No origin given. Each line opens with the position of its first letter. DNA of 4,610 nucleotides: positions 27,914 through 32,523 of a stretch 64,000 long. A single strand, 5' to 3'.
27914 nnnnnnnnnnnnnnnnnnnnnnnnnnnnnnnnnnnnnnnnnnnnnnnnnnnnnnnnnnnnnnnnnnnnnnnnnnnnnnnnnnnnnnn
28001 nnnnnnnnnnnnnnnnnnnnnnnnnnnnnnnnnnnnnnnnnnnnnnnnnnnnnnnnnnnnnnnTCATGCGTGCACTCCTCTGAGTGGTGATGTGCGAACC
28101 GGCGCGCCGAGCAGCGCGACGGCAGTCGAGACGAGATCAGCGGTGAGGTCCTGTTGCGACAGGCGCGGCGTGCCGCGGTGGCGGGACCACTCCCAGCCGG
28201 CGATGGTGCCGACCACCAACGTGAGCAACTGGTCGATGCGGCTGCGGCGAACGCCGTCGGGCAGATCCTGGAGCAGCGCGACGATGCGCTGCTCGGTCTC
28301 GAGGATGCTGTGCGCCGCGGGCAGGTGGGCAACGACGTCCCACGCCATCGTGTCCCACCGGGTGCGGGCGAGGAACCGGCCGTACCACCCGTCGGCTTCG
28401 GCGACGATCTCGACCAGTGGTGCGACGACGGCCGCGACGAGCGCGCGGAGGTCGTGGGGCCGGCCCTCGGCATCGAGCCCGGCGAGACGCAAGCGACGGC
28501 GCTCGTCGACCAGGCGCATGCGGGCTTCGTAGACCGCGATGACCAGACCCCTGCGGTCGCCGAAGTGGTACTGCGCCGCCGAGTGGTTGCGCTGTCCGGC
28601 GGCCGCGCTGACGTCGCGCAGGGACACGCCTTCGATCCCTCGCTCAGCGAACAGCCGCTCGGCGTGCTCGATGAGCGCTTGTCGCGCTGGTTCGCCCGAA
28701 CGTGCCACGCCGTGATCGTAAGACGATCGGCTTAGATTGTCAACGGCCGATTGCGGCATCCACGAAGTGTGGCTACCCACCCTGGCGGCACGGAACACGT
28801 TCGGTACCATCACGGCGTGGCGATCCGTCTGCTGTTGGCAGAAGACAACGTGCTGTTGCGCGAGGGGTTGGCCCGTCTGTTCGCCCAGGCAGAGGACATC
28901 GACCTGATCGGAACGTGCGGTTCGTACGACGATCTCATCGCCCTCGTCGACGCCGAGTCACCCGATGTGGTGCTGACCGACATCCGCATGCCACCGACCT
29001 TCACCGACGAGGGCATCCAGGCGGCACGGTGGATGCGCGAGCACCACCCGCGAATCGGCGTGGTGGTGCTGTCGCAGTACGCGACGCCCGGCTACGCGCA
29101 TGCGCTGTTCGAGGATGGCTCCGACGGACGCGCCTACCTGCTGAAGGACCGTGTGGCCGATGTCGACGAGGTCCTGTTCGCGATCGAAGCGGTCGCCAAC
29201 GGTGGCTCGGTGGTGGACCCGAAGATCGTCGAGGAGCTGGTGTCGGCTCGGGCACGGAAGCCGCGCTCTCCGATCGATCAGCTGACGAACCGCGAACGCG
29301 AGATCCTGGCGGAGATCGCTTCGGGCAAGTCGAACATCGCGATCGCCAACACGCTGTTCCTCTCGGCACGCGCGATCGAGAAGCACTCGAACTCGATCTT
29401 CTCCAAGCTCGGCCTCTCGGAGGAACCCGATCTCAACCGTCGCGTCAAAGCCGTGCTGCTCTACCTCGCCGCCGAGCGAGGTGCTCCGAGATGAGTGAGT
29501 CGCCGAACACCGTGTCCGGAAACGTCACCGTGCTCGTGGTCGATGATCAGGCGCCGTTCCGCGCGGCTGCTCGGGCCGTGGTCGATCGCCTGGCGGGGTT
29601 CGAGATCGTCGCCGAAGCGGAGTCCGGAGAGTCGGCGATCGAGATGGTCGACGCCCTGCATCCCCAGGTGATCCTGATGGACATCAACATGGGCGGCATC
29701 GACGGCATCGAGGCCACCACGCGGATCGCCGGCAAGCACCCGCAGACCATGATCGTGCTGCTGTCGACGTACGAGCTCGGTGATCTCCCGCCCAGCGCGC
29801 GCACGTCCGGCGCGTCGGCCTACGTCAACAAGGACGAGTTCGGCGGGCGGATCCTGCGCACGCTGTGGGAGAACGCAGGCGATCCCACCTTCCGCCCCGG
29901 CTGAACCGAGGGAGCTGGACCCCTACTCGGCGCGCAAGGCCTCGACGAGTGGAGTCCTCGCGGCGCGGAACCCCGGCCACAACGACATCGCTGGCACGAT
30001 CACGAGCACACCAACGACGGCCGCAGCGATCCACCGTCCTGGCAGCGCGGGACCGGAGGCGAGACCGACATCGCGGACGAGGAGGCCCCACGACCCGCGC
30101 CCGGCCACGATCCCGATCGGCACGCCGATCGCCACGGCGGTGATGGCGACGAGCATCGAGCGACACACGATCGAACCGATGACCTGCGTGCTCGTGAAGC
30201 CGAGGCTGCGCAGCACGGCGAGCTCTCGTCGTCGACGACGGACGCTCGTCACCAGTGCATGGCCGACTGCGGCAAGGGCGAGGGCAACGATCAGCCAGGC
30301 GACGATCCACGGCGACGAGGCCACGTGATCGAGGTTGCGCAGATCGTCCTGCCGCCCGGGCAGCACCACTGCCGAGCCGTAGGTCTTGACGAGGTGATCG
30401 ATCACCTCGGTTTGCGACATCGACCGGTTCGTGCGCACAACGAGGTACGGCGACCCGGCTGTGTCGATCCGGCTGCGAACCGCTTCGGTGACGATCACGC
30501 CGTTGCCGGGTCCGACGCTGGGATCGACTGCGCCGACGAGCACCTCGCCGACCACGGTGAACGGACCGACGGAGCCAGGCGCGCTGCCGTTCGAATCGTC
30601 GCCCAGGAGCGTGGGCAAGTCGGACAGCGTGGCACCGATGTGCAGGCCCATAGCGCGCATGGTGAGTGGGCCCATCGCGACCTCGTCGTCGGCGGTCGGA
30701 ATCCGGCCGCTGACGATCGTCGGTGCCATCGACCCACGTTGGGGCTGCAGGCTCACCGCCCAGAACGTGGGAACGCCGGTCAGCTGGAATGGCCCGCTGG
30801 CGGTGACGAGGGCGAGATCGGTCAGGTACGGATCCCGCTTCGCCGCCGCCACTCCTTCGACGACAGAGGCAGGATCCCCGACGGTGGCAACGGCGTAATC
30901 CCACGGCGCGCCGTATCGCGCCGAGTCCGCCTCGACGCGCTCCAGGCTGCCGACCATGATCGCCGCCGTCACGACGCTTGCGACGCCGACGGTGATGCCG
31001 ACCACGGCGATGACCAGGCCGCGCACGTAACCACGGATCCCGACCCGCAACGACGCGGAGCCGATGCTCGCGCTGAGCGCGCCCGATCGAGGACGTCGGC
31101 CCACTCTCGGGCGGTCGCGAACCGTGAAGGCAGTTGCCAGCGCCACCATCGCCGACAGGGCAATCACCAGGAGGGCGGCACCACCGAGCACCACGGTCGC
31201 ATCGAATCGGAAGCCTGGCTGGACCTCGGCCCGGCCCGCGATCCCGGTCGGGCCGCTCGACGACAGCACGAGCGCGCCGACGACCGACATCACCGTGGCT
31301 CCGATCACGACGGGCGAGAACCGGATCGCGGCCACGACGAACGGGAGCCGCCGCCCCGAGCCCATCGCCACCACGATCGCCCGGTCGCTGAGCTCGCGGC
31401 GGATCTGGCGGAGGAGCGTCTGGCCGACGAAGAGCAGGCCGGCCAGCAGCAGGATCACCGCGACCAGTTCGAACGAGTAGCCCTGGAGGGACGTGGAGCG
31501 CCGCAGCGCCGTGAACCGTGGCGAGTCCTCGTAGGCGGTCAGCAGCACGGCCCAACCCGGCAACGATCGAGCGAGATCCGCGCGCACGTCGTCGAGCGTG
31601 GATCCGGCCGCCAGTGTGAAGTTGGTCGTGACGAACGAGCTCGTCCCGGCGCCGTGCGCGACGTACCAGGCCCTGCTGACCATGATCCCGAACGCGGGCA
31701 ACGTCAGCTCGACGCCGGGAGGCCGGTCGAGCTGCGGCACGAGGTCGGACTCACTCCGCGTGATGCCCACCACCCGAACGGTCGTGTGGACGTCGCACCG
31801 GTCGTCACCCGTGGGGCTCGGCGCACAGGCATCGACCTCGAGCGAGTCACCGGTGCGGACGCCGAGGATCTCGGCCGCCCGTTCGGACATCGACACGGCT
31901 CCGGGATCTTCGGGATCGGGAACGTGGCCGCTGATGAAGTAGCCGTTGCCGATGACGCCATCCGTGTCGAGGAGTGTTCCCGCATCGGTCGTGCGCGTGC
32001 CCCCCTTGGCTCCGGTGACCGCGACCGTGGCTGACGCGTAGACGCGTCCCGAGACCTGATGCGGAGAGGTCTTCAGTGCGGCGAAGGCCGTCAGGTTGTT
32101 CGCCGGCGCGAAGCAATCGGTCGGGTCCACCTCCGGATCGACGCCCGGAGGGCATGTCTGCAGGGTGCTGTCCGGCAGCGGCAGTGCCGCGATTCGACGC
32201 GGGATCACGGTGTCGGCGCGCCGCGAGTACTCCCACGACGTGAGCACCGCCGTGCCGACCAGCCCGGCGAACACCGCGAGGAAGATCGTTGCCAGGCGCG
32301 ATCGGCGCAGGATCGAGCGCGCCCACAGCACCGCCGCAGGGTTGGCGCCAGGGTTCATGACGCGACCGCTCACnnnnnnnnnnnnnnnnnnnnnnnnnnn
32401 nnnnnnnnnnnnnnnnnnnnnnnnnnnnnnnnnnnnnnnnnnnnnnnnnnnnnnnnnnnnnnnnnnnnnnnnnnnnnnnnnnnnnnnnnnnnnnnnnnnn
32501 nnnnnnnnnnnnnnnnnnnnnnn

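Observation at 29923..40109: ABC transporter, histidine kinase and cNMP signalling genes fused into one tightly packed operon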

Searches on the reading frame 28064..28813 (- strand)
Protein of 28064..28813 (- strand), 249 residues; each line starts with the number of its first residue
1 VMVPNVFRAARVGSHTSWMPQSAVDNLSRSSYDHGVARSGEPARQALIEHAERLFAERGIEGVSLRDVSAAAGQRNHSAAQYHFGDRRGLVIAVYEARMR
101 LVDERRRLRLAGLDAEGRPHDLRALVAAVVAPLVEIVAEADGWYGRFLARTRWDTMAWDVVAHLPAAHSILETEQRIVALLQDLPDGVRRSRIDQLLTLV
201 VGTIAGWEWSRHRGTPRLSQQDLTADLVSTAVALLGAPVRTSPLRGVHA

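Call 3: search_protein_families(library=pfam, proteins=[window:28064-28813:-], max_evalue=0.01)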
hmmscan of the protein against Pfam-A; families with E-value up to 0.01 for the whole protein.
window:28064-28813:- (249 aa): 1 family
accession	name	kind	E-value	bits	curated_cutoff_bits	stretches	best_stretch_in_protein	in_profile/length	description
PF00440.29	TetR_N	-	4.2e-07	30.1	24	1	47-94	1-47/47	Bacterial regulatory proteins, tetR family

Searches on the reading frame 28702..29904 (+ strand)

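Call 3: search_protein_families(library=pfam, proteins=[window:28702-29904:+], max_evalue=0.01)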
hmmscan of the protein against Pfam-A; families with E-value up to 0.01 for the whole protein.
window:28702-29904:+ (400 aa): 1 family
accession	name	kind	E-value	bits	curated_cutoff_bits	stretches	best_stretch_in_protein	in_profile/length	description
PF00072.30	Response_reg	-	3.9e-20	72.5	30.2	1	277-379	1-101/111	Response regulator receiver domain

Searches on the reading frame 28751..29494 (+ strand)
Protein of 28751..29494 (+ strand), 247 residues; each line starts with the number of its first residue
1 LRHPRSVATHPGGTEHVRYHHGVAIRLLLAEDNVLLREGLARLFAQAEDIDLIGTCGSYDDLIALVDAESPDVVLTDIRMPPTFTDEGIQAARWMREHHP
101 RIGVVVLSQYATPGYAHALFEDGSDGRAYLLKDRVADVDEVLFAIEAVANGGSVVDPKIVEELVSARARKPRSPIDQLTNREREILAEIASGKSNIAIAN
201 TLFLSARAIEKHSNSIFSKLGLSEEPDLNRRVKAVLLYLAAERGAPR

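Call 16: search_protein_families(library=pfam, proteins=[window:28751-29494:+], max_evalue=0.001)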
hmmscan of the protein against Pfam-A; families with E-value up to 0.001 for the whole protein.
window:28751-29494:+ (247 aa): 2 families
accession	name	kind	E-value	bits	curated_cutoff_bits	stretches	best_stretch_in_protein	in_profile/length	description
PF00072.30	Response_reg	-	2.2e-14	54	30.2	1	28-126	2-95/111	Response regulator receiver domain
PF00196.25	GerE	-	2.7e-14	53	23.5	1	176-228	1-53/57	Bacterial regulatory proteins, luxR family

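Call 38: search_protein_families(library=ncbifam, proteins=[window:28751-29494:+], max_evalue=0.001)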
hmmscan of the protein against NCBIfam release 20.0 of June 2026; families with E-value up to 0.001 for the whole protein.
window:28751-29494:+ (247 aa): 32 families (the best 25 are shown)
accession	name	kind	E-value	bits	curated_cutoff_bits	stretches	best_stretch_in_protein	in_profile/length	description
NF052445.1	RespRegMctR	equivalog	6e-33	114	300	1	25-230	2-197/205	two-component system response regulator MctR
NF047785.1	respo_reg_MadR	equivalog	7.7e-31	107.1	300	1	25-225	1-196/209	MadR family response regulator transcription factor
NF007935.0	PRK10651.1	equivalog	2.1e-24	85.9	250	1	25-223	7-201/216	two-component system response regulator NarL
NF007018.1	PRK09483.1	equivalog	3e-21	76.1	280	1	25-230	2-201/217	UvrY/SirA/GacA family response regulator transcription factor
NF011896.0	PRK15369.1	equivalog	1.1e-20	74.2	242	1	25-224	4-196/211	two component system response regulator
NF007708.0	PRK10403.1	equivalog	1.3e-20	73.8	343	1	24-240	6-210/215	nitrate/nitrite response regulator protein NarP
NF007685.0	PRK10360.1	equivalog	2.3e-18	66.7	258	1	25-232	2-192/196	response regulator transcription factor UhpA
NF007403.0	PRK09935.1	equivalog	2.2e-14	53.6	271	1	32-224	11-196/210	fimbria biosynthesis transcriptional regulator FimZ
NF006900.1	PRK09390.1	equivalog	4.1e-11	42.8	255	1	31-229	11-194/203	response regulator FixJ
NF008098.0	PRK10840.1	equivalog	5.2e-11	42.4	235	1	26-226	5-199/216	response regulator transcription factor RcsB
NF007505.1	PRK10100.1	equivalog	3.6e-10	39.9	250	1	139-221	104-188/204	biofilm master transcriptional regulator CsgD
NF041830.1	RR_TF_ErdR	exception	1.5e-09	37.9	390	1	27-223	4-196/213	response regulator transcription factor ErdR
NF007419.0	PRK09958.1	equivalog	9.1e-09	35.2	251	1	44-223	19-189/204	acid-sensing system DNA-binding response regulator EvgA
NF040749.1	tetrathio_RR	equivalog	2e-08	34.2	290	1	63-223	36-179/191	tetrathionate respiration response regulator TtrR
NF008677.0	PRK11697.1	equivalog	2.1e-08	33.8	246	1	25-132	2-101/238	two-component system response regulator BtsR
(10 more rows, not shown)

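Call 72: search_protein_families(library=padloc, proteins=[window:28751-29494:+], max_evalue=0.001)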
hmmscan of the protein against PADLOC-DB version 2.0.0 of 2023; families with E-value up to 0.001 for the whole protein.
window:28751-29494:+ (247 aa): 2 families
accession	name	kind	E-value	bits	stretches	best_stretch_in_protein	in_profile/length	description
PDLC01851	CARF3--CARF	-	4.8e-06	24.2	1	167-220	198-252/279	-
PDLC01855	CARF3--CARF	-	7.2e-06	23.9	1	161-219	201-259/288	-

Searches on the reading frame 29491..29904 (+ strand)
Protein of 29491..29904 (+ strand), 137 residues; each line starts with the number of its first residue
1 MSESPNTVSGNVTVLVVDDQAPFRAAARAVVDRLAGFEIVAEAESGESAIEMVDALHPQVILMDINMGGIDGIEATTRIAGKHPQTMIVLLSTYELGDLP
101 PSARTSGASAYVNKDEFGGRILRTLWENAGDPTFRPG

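Call 16: search_protein_families(library=pfam, proteins=[window:29491-29904:+], max_evalue=0.001)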
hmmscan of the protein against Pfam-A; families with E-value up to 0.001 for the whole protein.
window:29491-29904:+ (137 aa): 1 family
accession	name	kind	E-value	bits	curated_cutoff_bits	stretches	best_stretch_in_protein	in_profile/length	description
PF00072.30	Response_reg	-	3.1e-21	76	30.2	1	14-116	1-101/111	Response regulator receiver domain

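Call 38: search_protein_families(library=ncbifam, proteins=[window:29491-29904:+], max_evalue=0.001)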
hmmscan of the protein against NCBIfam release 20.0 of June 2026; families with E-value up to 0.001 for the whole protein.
window:29491-29904:+ (137 aa): 64 families (the best 25 are shown)
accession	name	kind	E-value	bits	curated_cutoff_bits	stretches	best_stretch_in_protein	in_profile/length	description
NF007018.1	PRK09483.1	equivalog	1.6e-20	73.7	280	1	12-117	2-107/217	UvrY/SirA/GacA family response regulator transcription factor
NF001965.0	PRK00742.1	subfamily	6.1e-19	68.4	293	1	11-116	3-109/357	chemotaxis-specific protein-glutamate methyltransferase CheB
NF052445.1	RespRegMctR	equivalog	1.1e-18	67.4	300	1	12-123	2-113/205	two-component system response regulator MctR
NF007935.0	PRK10651.1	equivalog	1.9e-17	63.2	250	1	11-127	6-122/216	two-component system response regulator NarL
NF041367.1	CheY_Halo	equivalog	2.1e-16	60.3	200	1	14-114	1-99/114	chemotaxis protein CheY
NF009206.0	PRK12555.1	subfamily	2.9e-15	56.1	342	1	13-95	2-84/340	chemotaxis-specific protein-glutamate methyltransferase CheB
NF047785.1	respo_reg_MadR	equivalog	3.5e-15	55.9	300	1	12-118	1-110/209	MadR family response regulator transcription factor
NF007708.0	PRK10403.1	equivalog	1.9e-13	50.4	343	1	12-116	7-111/215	nitrate/nitrite response regulator protein NarP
NF008469.0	PRK11361.1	equivalog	2e-12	46.5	714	1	12-114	5-105/461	acetoacetate metabolism transcriptional regulator AtoC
NF008677.0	PRK11697.1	equivalog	3e-11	43.1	246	1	12-95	2-84/238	two-component system response regulator BtsR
NF011896.0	PRK15369.1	equivalog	3.8e-11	43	242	1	11-115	3-107/211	two component system response regulator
NF041945.1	LuxN_Vibrio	equivalog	5e-11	41.5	1550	1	11-93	720-800/839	quorum-sensing autoinducer 1 sensor kinase/phosphatase LuxN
NF007419.0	PRK09958.1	equivalog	1.3e-10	41.2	251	1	14-118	3-106/204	acid-sensing system DNA-binding response regulator EvgA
TIGR02875.1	spore_0_A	equivalog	4.9e-09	35.8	200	1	12-114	3-107/262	sporulation transcription factor Spo0A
NF007969.0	PRK10693.1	equivalog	5.5e-09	35.5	329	1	13-94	9-88/337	two-component system response regulator RssB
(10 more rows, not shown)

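Call 72: search_protein_families(library=padloc, proteins=[window:29491-29904:+], max_evalue=0.001)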
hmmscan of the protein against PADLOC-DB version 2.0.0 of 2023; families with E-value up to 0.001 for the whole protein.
window:29491-29904:+ (137 aa): 1 family
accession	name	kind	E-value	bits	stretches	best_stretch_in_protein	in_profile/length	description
PDLC04725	PDC-M60B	-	8.5e-05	20.4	1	12-85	4-74/158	-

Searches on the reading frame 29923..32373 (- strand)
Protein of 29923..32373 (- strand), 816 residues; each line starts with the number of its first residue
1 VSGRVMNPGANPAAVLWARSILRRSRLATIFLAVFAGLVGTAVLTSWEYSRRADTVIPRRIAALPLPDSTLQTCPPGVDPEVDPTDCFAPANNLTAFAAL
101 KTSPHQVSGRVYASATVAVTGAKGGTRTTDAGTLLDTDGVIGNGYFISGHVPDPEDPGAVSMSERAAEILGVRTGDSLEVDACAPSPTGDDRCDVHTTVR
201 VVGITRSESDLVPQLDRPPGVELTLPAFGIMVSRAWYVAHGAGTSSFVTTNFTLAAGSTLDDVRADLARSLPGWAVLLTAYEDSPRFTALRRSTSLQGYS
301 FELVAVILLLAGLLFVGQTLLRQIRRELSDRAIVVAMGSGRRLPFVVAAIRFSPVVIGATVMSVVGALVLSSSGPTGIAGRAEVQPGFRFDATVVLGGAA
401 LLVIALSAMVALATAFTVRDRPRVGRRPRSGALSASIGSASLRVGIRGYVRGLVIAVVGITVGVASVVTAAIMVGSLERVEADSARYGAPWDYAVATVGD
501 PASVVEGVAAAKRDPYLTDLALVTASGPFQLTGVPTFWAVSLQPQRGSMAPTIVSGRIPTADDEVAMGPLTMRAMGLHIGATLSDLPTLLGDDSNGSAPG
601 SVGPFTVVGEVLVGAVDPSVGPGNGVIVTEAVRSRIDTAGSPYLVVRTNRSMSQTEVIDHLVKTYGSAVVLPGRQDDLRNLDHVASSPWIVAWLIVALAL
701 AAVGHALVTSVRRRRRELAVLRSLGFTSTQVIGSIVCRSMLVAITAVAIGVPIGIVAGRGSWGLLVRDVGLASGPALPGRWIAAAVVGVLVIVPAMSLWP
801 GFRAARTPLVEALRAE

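Call 3: search_protein_families(library=pfam, proteins=[window:29923-32373:-], max_evalue=0.01)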
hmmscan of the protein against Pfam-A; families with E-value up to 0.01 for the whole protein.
window:29923-32373:- (816 aa): 1 family
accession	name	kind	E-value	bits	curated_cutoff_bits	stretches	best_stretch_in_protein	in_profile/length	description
PF02687.27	FtsX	-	1.4e-10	41.7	25.5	1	690-808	2-119/120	FtsX-like permease C-terminal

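Call 38: search_protein_families(library=ncbifam, proteins=[window:29923-32373:-], max_evalue=0.001)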
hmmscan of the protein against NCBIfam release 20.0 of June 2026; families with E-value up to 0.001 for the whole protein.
window:29923-32373:- (816 aa): 1 family
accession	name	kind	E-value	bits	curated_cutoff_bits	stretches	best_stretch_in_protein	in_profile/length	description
TIGR03434.1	ADOP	subfamily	2.2e-06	26.1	622.3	1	695-816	686-803/803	ADOP family duplicated permease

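Call 72: search_protein_families(library=padloc, proteins=[window:29923-32373:-], max_evalue=0.001)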
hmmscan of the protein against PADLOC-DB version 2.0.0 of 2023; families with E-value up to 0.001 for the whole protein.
window:29923-32373:- (816 aa): 0 families

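Call 80: search_protein_families(library=pfam, proteins=[window:29923-32373:-], max_evalue=5)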
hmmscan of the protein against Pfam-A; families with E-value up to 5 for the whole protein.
window:29923-32373:- (816 aa): 2 families
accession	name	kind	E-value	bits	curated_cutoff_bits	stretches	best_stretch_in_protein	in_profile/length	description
PF02687.27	FtsX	-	1.4e-10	41.7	25.5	1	690-808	2-119/120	FtsX-like permease C-terminal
PF03918.19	CcmH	-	1.3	8.7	25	1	648-716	65-123/143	Cytochrome C biogenesis protein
